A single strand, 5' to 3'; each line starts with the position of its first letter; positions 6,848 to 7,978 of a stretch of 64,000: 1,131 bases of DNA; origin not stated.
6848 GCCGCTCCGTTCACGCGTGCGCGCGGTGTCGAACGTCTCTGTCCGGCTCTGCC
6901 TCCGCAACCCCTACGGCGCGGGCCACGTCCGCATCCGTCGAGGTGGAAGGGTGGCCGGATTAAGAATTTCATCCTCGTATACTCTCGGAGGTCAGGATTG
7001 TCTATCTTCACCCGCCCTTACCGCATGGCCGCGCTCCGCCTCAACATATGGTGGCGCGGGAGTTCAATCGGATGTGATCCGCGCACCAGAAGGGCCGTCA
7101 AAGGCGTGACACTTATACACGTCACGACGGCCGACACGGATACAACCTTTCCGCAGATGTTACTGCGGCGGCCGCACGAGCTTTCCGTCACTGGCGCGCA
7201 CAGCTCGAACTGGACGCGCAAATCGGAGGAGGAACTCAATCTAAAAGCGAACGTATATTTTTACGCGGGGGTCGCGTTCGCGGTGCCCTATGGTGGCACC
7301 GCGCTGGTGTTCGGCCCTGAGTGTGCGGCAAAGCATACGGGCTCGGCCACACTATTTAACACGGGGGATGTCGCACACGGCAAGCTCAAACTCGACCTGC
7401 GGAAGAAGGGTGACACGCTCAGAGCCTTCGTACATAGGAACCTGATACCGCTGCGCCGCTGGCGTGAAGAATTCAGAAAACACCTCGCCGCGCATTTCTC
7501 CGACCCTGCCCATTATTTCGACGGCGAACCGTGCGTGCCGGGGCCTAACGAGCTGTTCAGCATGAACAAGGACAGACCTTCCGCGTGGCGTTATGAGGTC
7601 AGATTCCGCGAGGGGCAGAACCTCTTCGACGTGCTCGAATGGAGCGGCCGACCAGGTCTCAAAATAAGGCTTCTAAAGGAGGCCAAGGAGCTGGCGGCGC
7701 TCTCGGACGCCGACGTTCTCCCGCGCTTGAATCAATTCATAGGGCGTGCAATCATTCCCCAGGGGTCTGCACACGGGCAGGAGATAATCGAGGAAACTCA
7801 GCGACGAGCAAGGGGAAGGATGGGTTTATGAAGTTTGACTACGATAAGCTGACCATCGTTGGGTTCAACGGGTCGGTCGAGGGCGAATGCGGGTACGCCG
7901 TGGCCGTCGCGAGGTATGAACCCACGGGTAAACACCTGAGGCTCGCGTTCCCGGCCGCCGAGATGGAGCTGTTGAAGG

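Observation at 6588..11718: Compositionally foreign three-gene operon: unknown A, unknown B, and an N-terminally extended double KaiC/RecA-like ATPase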

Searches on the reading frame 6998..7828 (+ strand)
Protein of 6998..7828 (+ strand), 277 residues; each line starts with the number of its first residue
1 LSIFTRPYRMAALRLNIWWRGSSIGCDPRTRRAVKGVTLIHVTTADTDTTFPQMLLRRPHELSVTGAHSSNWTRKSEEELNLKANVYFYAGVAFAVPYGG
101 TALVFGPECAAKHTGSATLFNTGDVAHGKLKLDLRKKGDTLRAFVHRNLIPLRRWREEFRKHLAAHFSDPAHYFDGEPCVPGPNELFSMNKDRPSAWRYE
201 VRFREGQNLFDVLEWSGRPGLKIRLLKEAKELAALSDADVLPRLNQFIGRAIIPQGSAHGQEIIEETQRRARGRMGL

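Call 5: search_protein_families(library=pfam, proteins=[window:6998-7828:+], max_evalue=0.1)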
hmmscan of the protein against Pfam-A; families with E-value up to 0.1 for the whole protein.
window:6998-7828:+ (277 aa): 0 families

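Call 6: search_protein_families(library=padloc, proteins=[window:6998-7828:+], max_evalue=0.1)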
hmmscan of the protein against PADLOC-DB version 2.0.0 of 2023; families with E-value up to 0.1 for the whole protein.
window:6998-7828:+ (277 aa): 0 families

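Call 7: search_protein_families(library=ncbifam, proteins=[window:6998-7828:+], max_evalue=0.1)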
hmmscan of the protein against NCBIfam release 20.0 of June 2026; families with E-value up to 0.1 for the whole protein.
window:6998-7828:+ (277 aa): 0 families

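Call 19: find_homologous_proteins(query=window:6998-7828:+, max_evalue=0.01)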
Query window:6998-7828:+ (277 aa): 2 proteins with E <= 0.01 among 2005 candidates.
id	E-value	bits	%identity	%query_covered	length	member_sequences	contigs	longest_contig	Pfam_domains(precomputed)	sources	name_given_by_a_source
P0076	5.4e-161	552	100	87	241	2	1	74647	-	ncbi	ncbi:MAG: hypothetical protein ACJ74Q_12415 [Pyrinomonadaceae bacterium]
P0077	5.5e-114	398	67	100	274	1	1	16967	-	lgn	-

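Call 38: search_solved_structures(query=A2, max_evalue=10, show_alignments=2)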
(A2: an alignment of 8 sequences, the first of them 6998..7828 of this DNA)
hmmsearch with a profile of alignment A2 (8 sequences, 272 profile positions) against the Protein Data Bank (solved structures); distinct sequences matched with E-value up to 10: 1.
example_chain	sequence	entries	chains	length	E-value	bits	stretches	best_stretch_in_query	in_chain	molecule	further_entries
6ldm_A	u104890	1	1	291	1.1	11.7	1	141-185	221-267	DNA-binding protein RAP1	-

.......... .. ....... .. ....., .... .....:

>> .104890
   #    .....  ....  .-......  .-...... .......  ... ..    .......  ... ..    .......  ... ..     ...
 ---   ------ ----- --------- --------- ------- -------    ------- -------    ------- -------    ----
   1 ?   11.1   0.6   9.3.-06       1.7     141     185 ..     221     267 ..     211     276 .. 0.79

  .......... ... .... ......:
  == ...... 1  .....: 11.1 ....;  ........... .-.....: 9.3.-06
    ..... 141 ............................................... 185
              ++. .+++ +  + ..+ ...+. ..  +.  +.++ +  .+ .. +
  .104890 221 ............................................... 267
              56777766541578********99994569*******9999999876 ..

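Call 44: predict_structure(alignment_id=A3)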
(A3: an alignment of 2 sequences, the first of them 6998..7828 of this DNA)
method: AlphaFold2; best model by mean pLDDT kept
length: 277 residues; sequences in the alignment: 2
mean_pLDDT: 30.6   pTM: 0.22
mean pLDDT of the five models: 30.6, 29.2, 27.8, 27.6, 27.1
residues with pLDDT >= 90: 0; 70-90: 0; 50-70: 2; < 50: 275
segments of 3 or more residues with pLDDT < 50: 1-264, 266-268, 270-277
pLDDT, mean of each block of 10 residues (from residue 1): 28 37 29 30 25 24 24 29 26 23 25 22 24 33 36 39 35 27 27 28 29 29 33 37 38 35 48 40
secondary structure, 60 per line:
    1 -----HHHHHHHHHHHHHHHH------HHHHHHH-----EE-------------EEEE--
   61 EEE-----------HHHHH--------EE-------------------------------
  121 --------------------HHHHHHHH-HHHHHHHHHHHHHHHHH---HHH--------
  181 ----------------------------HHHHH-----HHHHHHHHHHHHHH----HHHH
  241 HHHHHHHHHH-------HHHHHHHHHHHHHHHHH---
elements in order: H6-21 H28-34 E55-58 E61-63 H75-79 H141-148 H150-166 H209-213 H219-232 H237-250 H258-274

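Call 70: find_related_loci(query=A8, collection=metagenome_contigs, flank=7000)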
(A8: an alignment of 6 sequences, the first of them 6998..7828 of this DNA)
Query A8 (277 aa) in metagenome_contigs; peptide patterns used: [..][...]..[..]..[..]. (x = any residue, [..] = any of these).
137 stretches matched a pattern; 38 encode a relative of the query (tblastn E <= 1e-3); 38 distinct loci.
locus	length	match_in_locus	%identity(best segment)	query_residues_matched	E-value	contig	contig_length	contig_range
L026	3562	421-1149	33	28-270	3e-31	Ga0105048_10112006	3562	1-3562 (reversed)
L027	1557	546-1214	33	28-248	1e-30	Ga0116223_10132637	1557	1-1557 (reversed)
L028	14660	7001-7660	33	28-249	8e-30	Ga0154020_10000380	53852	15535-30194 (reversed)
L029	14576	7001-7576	34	28-217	2e-28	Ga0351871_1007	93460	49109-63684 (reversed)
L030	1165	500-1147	33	63-277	5e-29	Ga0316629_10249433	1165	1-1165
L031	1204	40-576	37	59-231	2e-27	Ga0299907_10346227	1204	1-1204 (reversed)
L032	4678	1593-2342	29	29-277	6e-27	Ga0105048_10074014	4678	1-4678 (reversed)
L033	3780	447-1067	32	28-238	2e-26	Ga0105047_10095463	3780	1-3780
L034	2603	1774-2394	32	28-238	1e-26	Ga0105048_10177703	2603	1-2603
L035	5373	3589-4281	31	31-257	4e-26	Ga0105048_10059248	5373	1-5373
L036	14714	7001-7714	32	33-270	8e-26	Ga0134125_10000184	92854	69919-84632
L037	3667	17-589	36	28-217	1e-25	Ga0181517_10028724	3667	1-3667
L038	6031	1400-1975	31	28-217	2e-25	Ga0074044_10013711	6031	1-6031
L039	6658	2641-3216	31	28-217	2e-25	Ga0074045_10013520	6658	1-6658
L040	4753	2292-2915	31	28-231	2e-25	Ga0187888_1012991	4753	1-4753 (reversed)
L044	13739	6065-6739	31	28-257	2e-24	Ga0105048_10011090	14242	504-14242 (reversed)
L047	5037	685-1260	31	28-217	8e-24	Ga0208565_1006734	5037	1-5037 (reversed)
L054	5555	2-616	28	73-277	3e-18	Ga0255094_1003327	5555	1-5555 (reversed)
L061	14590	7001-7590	34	73-266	4e-7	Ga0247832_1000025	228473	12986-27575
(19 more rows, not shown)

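Call 73: search_protein_families(library=pfam, proteins=[L028:8547-10304:+, L044:7617-9242:+, L061:8438-10069:+, L039:4190-6283:+, L047:2087-4213:+, L029:8190-10373:+, L054:592-1794:+, L032:2318-3361:+, L061:10178-11041:+], max_evalue=0.01)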
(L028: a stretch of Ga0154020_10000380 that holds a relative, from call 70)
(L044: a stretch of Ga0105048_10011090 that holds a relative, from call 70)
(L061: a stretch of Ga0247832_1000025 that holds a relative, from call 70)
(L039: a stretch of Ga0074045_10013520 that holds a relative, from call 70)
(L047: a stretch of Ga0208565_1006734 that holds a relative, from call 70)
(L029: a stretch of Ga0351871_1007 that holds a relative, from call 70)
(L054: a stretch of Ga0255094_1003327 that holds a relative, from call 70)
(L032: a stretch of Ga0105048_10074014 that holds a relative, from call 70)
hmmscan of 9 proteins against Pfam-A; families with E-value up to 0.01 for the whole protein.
L028:8547-10304:+ (586 aa): 10 families
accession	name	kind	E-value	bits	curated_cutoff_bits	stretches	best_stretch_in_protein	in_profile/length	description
PF00515.34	TPR_1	-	5.4e-11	42.3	27.8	1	479-511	1-33/34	Tetratricopeptide repeat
PF07719.23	TPR_2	-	4.6e-09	36.1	27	0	479-509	1-31/34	Tetratricopeptide repeat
PF01656.29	CbiA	-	1.4e-06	28.7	25.4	1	9-376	2-97/125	CobQ/CobB/MinD/ParA nucleotide binding domain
PF10609.15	ParA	-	2e-06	27.8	27.1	1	10-64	8-62/246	NUBPL iron-transfer P-loop NTPase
PF07015.17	VirC1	-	3e-06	27.2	24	0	8-47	4-43/231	VirC1 protein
PF13432.12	TPR_16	-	1.1e-05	26.2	32.7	0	500-544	18-62/65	Tetratricopeptide repeat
PF13414.12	TPR_11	-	1.7e-05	24.8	26.8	0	497-523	12-38/42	TPR repeat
PF13614.12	AAA_31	-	2.3e-05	24.8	27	1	8-53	4-49/177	AAA domain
PF24575.1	TPR_Slam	-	0.0057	17.5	35.2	0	492-534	60-102/104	Surface lipoprotein assembly modifier, N-terminal TPR repeats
PF14559.12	TPR_19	-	0.0076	17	25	0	494-542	6-54/68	Tetratricopeptide repeat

L044:7617-9242:+ (542 aa): 5 families
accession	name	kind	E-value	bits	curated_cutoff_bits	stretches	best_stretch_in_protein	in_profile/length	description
PF13614.12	AAA_31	-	5e-09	36.8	27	1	6-46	2-42/177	AAA domain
PF01656.29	CbiA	-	1.9e-07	31.5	25.4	1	9-247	2-54/125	CobQ/CobB/MinD/ParA nucleotide binding domain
PF10609.15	ParA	-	9.7e-07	28.9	27.1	1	6-57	4-55/246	NUBPL iron-transfer P-loop NTPase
PF07015.17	VirC1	-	0.00019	21.3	24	0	6-47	2-43/231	VirC1 protein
PF09140.17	MipZ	-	0.0043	16.8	20.7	0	7-53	2-48/262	ATPase MipZ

L061:8438-10069:+ (544 aa): 6 families
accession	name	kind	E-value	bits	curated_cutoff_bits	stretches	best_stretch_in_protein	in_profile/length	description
PF13614.12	AAA_31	-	4.2e-10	40.3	27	1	6-58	2-54/177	AAA domain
PF01656.29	CbiA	-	1.1e-07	32.3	25.4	1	9-143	2-54/125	CobQ/CobB/MinD/ParA nucleotide binding domain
PF10609.15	ParA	-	2.2e-07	31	27.1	1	6-57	4-55/246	NUBPL iron-transfer P-loop NTPase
PF07015.17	VirC1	-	2.5e-05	24.2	24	1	6-66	2-62/231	VirC1 protein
PF09140.17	MipZ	-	0.00028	20.7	20.7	1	7-58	2-53/262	ATPase MipZ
PF00142.24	Fer4_NifH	-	0.005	16.8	25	1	8-43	3-37/271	4Fe-4S iron sulfur cluster binding proteins, NifH/frxC family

L039:4190-6283:+ (698 aa): 17 families
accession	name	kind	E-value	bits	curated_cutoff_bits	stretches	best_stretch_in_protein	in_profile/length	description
PF00515.34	TPR_1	-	5.6e-22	77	27.8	2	522-549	1-28/34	Tetratricopeptide repeat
PF07719.23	TPR_2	-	3.7e-14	52.1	27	0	633-662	2-31/34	Tetratricopeptide repeat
PF13181.12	TPR_8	-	4.8e-11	42.4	25.7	0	484-513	1-30/34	Tetratricopeptide repeat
PF13431.12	TPR_17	-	2.2e-09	37.3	24.4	0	623-652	4-33/34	Tetratricopeptide repeat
PF13614.12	AAA_31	-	2.8e-09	37.6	27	1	6-46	2-42/177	AAA domain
PF01656.29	CbiA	-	4.2e-09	36.9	25.4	1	9-423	2-54/125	CobQ/CobB/MinD/ParA nucleotide binding domain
PF13424.12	TPR_12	-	4.5e-08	33.6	30.1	0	522-588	3-73/77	Tetratricopeptide repeat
PF10609.15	ParA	-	7e-08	32.6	27.1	1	5-57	3-55/246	NUBPL iron-transfer P-loop NTPase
PF13414.12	TPR_11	-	4.8e-07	29.8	26.8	0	612-642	8-38/42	TPR repeat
PF07721.20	TPR_4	-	8.6e-07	29.4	27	0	634-653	3-22/26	Tetratricopeptide repeat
PF07015.17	VirC1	-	2.4e-05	24.2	24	1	6-47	2-43/231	VirC1 protein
PF13174.12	TPR_6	-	0.00019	22.3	26.3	0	485-512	1-28/33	Tetratricopeptide repeat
PF24435.1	RRM_NFXL1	-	0.0018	18.6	27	0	468-490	12-34/80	NFXL1 RRM-like domain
PF25533.1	Lysostaphin_N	-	0.003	18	60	0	502-561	21-81/103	Lysostaphin, N-terminal domain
PF00142.24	Fer4_NifH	-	0.0031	17.4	25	1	7-44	2-38/271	4Fe-4S iron sulfur cluster binding proteins, NifH/frxC family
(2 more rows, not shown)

L047:2087-4213:+ (709 aa): 18 families
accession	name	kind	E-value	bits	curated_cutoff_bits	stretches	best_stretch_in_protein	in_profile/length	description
PF00515.34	TPR_1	-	9.1e-23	79.5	27.8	2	609-642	1-34/34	Tetratricopeptide repeat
PF07719.23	TPR_2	-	1.8e-16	59.3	27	1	609-642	1-34/34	Tetratricopeptide repeat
PF13181.12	TPR_8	-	3.2e-10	39.8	25.7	0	533-562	1-30/34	Tetratricopeptide repeat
PF13431.12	TPR_17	-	5.7e-10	39.1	24.4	0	632-663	2-33/34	Tetratricopeptide repeat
PF13424.12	TPR_12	-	1.6e-09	38.2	30.1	1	571-638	3-74/77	Tetratricopeptide repeat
PF13614.12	AAA_31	-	2.7e-09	37.6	27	1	55-95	2-42/177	AAA domain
PF01656.29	CbiA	-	6e-09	36.4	25.4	1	58-261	2-54/125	CobQ/CobB/MinD/ParA nucleotide binding domain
PF10609.15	ParA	-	5.5e-08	33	27.1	1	54-107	3-56/246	NUBPL iron-transfer P-loop NTPase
PF13432.12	TPR_16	-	3.3e-06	27.9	32.7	1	577-642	3-64/65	Tetratricopeptide repeat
PF13414.12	TPR_11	-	5.1e-06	26.5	26.8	0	623-653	8-38/42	TPR repeat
PF07015.17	VirC1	-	1.4e-05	25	24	1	55-96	2-43/231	VirC1 protein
PF03704.23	BTAD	-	4e-05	24.5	22.1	1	599-674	52-127/146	Bacterial transcriptional activator domain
PF13174.12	TPR_6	-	0.00049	21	26.3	0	572-599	1-28/33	Tetratricopeptide repeat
PF24575.1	TPR_Slam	-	0.00056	20.7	35.2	0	620-662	58-100/104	Surface lipoprotein assembly modifier, N-terminal TPR repeats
PF14559.12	TPR_19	-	0.0026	18.5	25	0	622-664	4-46/68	Tetratricopeptide repeat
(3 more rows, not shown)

L029:8190-10373:+ (728 aa): 12 families
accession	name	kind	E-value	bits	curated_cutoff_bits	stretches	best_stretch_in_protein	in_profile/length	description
PF00515.34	TPR_1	-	3.9e-10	39.6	27.8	1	585-613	1-29/34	Tetratricopeptide repeat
PF07719.23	TPR_2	-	2.4e-09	37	27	0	585-613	1-29/34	Tetratricopeptide repeat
PF13181.12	TPR_8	-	9.6e-09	35.2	25.7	1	585-614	1-30/34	Tetratricopeptide repeat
PF07015.17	VirC1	-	1.7e-07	31.3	24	1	131-172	2-43/231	VirC1 protein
PF13614.12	AAA_31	-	2.3e-07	31.3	27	1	132-171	3-42/177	AAA domain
PF01656.29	CbiA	-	2.8e-07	30.9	25.4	1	134-276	2-54/125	CobQ/CobB/MinD/ParA nucleotide binding domain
PF13431.12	TPR_17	-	1e-06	28.9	24.4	1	647-676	3-32/34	Tetratricopeptide repeat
PF10609.15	ParA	-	2.7e-06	27.4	27.1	1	132-181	5-54/246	NUBPL iron-transfer P-loop NTPase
PF13432.12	TPR_16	-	0.00016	22.5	32.7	0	554-612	4-58/65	Tetratricopeptide repeat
PF13414.12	TPR_11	-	0.00028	20.9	26.8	1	636-671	7-42/42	TPR repeat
PF13424.12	TPR_12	-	0.0017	18.9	30.1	0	554-614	10-74/77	Tetratricopeptide repeat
PF09140.17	MipZ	-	0.0069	16.2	20.7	0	138-178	8-48/262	ATPase MipZ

L054:592-1794:+ (401 aa): 1 family
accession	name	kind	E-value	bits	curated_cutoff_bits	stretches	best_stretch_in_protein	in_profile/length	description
PF00312.27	Ribosomal_S15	-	1.1e-14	54.8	31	1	321-395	7-81/81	Ribosomal protein S15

L032:2318-3361:+ (348 aa): 2 families
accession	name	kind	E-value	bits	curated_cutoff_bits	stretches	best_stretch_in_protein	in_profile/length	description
PF00196.25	GerE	-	6.7e-13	48.5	23.5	1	275-329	2-56/57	Bacterial regulatory proteins, luxR family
PF08281.18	Sigma70_r4_2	-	0.00077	19.5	25.7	1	269-318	4-54/54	Sigma-70, region 4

L061:10178-11041:+ (288 aa): 1 family
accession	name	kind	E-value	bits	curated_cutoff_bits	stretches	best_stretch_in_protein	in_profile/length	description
PF02574.22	S-methyl_trans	-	6.6e-61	207.1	22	1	6-280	1-281/283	Homocysteine S-methyltransferase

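Call 75: search_protein_representatives(alignment_id=A3)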
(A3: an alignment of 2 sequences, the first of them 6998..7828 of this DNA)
Query: 2 sequences, 277 profile positions. Proteins with E-value up to 0.001 (for the whole library): 192; up to 1e-10: 87; up to 1e-30: 8. The best 150 are listed.
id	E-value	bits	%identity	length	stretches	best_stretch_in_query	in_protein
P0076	3.7e-154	528.2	-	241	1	38-277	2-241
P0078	5.0e-78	278.4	-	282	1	1-276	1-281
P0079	9.2e-77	274.3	-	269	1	38-277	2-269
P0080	8.6e-54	198.9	-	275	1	6-277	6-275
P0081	2.1e-36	141.9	-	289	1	8-265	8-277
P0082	1.1e-34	136.2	-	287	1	33-275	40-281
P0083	3.5e-33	131.3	-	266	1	4-223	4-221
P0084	1.3e-31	126.2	-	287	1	31-226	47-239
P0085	1.6e-30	122.6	-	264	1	25-242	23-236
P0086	3.1e-29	118.3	-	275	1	30-222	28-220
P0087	3.7e-29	118.1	-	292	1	27-236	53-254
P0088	7.8e-29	117.0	-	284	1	18-237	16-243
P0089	2.7e-28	115.3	-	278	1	16-233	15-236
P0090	1.6e-27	112.8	-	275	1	13-255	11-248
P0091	1.8e-27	112.6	-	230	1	16-216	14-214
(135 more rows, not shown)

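Call 77: search_solved_structures(query=A9, max_evalue=10, show_alignments=3)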
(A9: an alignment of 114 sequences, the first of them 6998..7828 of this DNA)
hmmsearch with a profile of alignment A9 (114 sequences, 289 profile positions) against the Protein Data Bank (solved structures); distinct sequences matched with E-value up to 10: 2.
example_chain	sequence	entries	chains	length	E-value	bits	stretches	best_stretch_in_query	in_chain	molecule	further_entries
6yw5_QQ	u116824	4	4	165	0.17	14.2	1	162-186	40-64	Mitochondrial 37S ribosomal protein S17 | uS17m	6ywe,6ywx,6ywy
8iuf_BL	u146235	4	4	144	0.32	13.4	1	181-234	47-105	NDUFB10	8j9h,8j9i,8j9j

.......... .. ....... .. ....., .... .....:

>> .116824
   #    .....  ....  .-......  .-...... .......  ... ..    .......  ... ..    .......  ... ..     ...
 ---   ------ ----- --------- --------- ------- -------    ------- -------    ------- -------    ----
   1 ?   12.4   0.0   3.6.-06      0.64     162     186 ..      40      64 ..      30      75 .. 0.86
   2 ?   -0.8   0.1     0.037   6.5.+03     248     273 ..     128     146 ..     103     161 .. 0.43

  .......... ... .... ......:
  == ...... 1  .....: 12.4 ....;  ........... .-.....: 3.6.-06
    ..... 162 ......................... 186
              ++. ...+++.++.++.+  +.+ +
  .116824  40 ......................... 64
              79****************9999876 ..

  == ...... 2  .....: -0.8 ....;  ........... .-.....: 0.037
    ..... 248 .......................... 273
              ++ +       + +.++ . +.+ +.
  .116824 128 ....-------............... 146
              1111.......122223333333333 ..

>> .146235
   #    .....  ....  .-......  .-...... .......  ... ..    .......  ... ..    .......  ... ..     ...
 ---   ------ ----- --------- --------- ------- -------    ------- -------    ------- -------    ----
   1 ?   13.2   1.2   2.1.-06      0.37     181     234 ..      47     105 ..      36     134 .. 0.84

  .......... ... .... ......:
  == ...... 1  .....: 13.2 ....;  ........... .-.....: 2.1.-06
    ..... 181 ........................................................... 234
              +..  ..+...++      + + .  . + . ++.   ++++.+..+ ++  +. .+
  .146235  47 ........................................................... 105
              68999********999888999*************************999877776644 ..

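Call 78: search_protein_families(library=pfam, alignment_id=A9, max_evalue=0.1)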
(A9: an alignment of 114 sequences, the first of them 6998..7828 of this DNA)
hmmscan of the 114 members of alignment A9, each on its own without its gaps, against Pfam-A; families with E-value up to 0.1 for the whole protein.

A. member 1, window:6998-7828:+ (277 aa): 0 families

B. families by the number of members that match (of 114 scanned): 12 families
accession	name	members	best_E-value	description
PF09197.16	Rap1-DNA-bind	1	0.014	Rap1, DNA-binding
PF25684.1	Mycobacteriophage_Gp53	1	0.021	Mycobacteriophage Gene 53 protein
PF11292.14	DUF3093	1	0.032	Protein of unknown function (DUF3093)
PF07793.16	DUF1631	1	0.066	Protein of unknown function (DUF1631)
PF19067.5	DUF5763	1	0.068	Family of unknown function (DUF5763)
PF13641.12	Glyco_tranf_2_3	1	0.075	Glycosyltransferase like family 2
PF10090.15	HPTransfase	1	0.079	Histidine phosphotransferase C-terminal domain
PF00457.24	Glyco_hydro_11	1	0.083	Glycosyl hydrolases family 11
PF07966.17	A1_Propeptide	1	0.088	A1 Propeptide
PF12414.13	Fox-1_C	1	0.09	Calcitonin gene-related peptide regulator C terminal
PF06952.16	PsiA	1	0.09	PsiA protein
PF14031.13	D-ser_dehydrat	1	0.095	Putative serine dehydratase domain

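Call 110: find_related_loci(query=A8, collection=viral_contigs, flank=6000)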
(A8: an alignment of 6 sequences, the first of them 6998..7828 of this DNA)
Query A8 (277 aa) in viral_contigs; peptide patterns used: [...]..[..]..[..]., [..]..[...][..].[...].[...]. (x = any residue, [..] = any of these).
47 stretches matched a pattern, but none encodes a relative of the query by tblastn (E <= 1e-3).
